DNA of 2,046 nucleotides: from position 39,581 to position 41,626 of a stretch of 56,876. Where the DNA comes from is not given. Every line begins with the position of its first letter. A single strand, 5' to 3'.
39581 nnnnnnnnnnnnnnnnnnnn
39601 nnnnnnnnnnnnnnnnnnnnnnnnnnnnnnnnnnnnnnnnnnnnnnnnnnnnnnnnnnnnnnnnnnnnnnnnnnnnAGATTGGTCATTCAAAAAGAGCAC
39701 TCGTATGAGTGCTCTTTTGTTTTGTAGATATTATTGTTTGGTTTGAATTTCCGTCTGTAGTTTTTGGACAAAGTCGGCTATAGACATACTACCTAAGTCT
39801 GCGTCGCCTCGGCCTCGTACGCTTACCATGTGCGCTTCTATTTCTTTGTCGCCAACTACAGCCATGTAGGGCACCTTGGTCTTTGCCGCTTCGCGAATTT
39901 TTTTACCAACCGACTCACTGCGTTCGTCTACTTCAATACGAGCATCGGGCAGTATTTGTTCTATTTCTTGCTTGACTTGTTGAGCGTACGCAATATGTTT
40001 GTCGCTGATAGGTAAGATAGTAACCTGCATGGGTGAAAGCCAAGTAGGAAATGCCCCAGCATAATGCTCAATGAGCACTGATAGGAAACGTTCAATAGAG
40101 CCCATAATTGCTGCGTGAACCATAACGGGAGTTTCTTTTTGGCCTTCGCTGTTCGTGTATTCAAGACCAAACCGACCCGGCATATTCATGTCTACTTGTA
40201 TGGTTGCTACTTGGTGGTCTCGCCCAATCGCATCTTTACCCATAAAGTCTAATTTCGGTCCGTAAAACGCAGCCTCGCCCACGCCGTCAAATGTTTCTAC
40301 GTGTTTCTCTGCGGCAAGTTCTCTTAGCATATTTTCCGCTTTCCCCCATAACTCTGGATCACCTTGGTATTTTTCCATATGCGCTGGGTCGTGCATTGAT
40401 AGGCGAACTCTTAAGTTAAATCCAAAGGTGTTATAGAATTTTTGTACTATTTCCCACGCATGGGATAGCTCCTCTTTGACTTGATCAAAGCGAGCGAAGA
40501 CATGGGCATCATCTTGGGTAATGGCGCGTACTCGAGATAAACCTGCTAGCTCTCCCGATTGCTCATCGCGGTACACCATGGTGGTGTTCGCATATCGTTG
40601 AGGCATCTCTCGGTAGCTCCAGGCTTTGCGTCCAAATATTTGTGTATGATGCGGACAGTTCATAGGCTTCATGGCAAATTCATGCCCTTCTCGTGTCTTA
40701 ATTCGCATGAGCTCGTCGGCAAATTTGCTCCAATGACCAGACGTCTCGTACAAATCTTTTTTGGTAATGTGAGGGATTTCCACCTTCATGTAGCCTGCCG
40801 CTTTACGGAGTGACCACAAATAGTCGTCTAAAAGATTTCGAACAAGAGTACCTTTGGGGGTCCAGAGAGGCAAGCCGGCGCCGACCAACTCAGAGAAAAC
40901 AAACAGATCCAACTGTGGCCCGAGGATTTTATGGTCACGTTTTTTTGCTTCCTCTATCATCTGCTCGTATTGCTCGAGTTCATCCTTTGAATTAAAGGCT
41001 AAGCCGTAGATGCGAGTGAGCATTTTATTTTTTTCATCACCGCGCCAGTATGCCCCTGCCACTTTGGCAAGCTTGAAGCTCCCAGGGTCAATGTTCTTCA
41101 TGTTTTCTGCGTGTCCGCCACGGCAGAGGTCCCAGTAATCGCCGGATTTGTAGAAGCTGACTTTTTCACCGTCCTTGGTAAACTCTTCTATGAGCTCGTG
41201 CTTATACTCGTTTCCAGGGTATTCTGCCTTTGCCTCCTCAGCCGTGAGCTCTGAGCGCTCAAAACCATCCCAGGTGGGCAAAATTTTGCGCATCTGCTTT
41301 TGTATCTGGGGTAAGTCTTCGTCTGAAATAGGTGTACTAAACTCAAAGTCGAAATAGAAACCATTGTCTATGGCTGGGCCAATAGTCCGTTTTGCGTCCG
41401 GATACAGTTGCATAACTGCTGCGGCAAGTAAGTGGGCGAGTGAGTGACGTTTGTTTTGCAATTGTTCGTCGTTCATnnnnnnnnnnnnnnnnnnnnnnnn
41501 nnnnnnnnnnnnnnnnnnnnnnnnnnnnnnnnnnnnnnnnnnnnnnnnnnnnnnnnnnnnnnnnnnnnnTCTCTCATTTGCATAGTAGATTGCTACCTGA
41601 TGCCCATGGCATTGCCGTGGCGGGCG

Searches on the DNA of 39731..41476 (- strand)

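Call 36: search_rna_families(sources=[L001, L003, L005, L007, L011, L014, L015, L027, L082, L083, L086], threshold=gathering)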
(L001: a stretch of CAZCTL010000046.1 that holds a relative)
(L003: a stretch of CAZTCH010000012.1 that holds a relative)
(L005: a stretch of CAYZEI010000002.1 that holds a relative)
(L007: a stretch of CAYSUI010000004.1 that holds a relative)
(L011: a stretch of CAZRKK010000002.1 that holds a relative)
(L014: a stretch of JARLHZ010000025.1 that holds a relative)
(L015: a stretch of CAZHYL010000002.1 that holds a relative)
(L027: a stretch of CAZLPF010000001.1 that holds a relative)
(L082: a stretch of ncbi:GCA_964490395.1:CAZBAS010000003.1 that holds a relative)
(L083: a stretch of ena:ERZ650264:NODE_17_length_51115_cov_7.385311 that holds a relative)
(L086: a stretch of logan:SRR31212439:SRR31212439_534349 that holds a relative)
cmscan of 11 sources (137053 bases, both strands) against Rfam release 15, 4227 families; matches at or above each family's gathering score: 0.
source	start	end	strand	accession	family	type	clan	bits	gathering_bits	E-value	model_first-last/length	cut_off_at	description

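Call 41: search_rna_families(source=L015, start=5780, end=6000, threshold=evalue, max_evalue=10, show_alignments=4)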
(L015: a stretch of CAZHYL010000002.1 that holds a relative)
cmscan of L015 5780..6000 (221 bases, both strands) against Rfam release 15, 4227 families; matches with E-value up to 10: 12.
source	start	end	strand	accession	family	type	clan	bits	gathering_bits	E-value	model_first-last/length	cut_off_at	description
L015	5793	5980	+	RF01606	plasmodium_snoR31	Gene; snRNA; snoRNA; HACA-box;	-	24.6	60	0.19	1-145/145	no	small nucleolar RNA snoR31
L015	5894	5982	+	RF02064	STnc370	Gene; sRNA;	-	19.8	54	2.7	1-71/71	no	Enterobacterial sRNA STnc370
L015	5914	5985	-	RF02362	Yfr10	Gene; sRNA;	-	17.9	43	2.3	1-78/78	no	Cyanobacterial functional RNA 10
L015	5916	5981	+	RF02436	SpF43_sRNA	Gene; sRNA;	-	17.7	70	0.42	1-99/99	no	Streptococcus sRNA SpF43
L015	5918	5982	+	RF00933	mir-875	Gene; miRNA;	-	17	84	0.37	1-73/73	no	mir-875 microRNA precursor family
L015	5919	5981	+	RF01025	mir-934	Gene; miRNA;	-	17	80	0.78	1-83/83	no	mir-934 microRNA precursor family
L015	5918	5983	-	RF04157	MIR9486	Gene; miRNA;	-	16.2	100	0.87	1-119/119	no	MIR9486 microRNA precursor family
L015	5918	5986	-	RF00971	mir-578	Gene; miRNA;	-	16.1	98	2.5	1-84/84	no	mir-578 microRNA precursor family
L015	5906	6000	-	RF03530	bglG-cis-reg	Cis-reg;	-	15.4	80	2.2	32-137/137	5'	cis-regulatory element of the bglG/LicT operon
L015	5925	5976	+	RF03786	mir-9449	Gene; miRNA;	-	15.1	100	2.7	1-68/68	no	mir-9449 microRNA precursor family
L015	5932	5970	+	RF00639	mir-515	Gene; miRNA;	CL00096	13.3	68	8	1-87/87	no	mir-515 microRNA precursor family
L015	5891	6000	-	RF03940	MIR9563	Gene; miRNA;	-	13.1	90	9.2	12-127/127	5'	MIR9563 microRNA precursor family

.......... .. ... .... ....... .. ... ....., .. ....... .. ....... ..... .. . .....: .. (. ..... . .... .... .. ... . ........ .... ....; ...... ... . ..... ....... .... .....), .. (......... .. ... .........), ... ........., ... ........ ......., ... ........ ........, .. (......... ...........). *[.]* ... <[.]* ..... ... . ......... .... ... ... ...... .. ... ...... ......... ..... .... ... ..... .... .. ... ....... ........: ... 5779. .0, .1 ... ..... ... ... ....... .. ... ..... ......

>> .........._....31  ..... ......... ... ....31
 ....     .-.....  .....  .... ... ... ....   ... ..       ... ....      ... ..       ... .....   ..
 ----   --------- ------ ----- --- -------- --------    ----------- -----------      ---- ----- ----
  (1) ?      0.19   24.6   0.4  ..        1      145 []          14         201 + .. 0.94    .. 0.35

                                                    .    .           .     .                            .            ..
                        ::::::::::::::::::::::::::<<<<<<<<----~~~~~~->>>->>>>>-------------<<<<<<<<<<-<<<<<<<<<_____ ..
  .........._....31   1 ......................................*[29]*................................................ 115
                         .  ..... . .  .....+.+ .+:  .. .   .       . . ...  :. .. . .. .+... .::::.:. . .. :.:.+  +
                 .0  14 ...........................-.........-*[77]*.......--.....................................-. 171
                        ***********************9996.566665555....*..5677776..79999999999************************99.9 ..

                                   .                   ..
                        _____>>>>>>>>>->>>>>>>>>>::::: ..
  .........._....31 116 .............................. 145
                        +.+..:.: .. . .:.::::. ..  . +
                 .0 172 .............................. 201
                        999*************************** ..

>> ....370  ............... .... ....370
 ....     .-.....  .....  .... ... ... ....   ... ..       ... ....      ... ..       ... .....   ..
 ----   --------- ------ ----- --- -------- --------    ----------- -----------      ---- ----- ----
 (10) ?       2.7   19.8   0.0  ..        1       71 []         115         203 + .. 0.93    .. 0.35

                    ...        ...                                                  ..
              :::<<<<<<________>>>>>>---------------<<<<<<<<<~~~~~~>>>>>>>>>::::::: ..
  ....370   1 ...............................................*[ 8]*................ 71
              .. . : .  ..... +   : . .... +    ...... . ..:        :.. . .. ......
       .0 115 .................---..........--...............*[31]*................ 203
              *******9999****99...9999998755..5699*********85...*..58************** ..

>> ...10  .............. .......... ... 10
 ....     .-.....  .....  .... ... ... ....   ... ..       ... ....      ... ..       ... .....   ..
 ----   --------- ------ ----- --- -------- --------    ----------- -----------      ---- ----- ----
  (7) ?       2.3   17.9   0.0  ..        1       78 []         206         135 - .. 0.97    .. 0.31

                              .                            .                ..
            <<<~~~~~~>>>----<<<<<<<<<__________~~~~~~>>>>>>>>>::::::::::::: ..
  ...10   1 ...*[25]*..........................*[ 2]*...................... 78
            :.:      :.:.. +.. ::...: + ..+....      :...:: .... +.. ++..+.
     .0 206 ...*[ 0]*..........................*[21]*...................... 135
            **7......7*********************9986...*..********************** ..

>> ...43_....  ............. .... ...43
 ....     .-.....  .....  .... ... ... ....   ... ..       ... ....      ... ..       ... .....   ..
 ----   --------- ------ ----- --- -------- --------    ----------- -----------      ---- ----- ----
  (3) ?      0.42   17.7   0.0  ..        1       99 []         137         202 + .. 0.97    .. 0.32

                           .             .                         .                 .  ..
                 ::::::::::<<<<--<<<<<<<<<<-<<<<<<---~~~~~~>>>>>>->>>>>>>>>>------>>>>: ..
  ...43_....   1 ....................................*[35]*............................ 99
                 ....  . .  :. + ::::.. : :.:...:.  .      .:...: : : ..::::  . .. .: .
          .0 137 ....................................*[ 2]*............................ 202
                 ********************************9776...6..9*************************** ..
